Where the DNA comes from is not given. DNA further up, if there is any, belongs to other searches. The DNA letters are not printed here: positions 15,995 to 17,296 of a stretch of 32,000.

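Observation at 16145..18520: WYL regulator plus Cas4-like DUF2779 nuclease/exonuclease cassette, inactivated by three independent lesions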

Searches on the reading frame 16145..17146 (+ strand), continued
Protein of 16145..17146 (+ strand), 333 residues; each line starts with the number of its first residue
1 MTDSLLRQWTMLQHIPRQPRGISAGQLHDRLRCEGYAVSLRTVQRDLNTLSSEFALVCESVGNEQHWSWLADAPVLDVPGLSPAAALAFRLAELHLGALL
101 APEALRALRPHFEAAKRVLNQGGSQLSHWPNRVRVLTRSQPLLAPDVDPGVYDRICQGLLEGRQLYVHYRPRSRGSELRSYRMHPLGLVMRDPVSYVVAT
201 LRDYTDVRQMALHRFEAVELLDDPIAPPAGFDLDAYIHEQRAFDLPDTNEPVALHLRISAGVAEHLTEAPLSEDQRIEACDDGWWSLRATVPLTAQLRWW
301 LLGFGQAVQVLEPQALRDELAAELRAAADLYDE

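Call 102: search_solved_structures(query=window:16145-17146:+, max_evalue=0.0001, show_alignments=5)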
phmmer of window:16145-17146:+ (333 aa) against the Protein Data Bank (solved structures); distinct sequences matched with E-value up to 0.0001: 6.
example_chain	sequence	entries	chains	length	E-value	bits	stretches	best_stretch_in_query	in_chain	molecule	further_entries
7u02_B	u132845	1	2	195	7.1e-09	38.5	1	168-328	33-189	WYL domain-containing protein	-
7tzv_A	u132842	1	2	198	7.3e-09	38.5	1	168-328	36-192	WYL domain-containing protein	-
9cu3_B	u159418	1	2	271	1.7e-08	37.2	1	160-328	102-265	WYL domain-containing protein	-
9pfq_Q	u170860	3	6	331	2.1e-08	37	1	160-328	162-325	WYL domain-containing protein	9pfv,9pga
8tp8_A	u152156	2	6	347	2.4e-08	36.8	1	160-328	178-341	DeoR-family transcriptional regulator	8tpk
7p5x_AX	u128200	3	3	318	6.6e-08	35.3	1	147-329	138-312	PafC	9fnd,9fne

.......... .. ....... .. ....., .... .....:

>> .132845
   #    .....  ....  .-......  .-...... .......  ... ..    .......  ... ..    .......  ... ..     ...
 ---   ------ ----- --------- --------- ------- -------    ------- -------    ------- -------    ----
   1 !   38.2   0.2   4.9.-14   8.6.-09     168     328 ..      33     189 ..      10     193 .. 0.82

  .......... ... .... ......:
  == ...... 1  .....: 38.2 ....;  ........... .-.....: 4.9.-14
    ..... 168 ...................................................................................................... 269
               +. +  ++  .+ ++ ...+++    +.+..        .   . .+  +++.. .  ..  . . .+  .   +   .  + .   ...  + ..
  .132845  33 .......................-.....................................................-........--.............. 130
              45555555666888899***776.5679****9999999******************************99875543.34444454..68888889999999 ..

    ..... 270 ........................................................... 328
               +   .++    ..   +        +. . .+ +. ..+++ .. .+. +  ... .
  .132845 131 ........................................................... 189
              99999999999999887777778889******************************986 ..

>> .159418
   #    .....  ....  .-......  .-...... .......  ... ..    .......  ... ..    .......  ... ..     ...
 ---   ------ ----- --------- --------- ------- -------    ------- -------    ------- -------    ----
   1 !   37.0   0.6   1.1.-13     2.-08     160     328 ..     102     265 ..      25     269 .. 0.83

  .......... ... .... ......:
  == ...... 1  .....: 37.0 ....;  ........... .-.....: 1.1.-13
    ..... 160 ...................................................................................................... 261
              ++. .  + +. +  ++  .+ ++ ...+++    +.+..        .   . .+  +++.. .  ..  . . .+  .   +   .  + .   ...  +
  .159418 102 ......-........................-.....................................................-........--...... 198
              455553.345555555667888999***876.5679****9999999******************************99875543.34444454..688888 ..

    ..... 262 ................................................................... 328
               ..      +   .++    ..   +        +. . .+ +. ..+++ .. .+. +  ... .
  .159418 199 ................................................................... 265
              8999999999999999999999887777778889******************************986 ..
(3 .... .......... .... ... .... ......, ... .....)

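Call 113: search_protein_families(library=padloc, proteins=[L177:3841-5589:-, L177:2708-3838:-, L177:1524-2711:-], max_evalue=0.001)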
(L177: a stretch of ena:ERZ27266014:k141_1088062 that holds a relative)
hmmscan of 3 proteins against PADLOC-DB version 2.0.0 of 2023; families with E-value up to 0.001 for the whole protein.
L177:3841-5589:- (582 aa): 0 families

L177:2708-3838:- (376 aa): 1 family
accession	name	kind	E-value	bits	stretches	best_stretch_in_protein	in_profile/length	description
PDLC04232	IetA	-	0.0002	18.9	1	28-64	109-148/330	-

L177:1524-2711:- (395 aa): 0 families
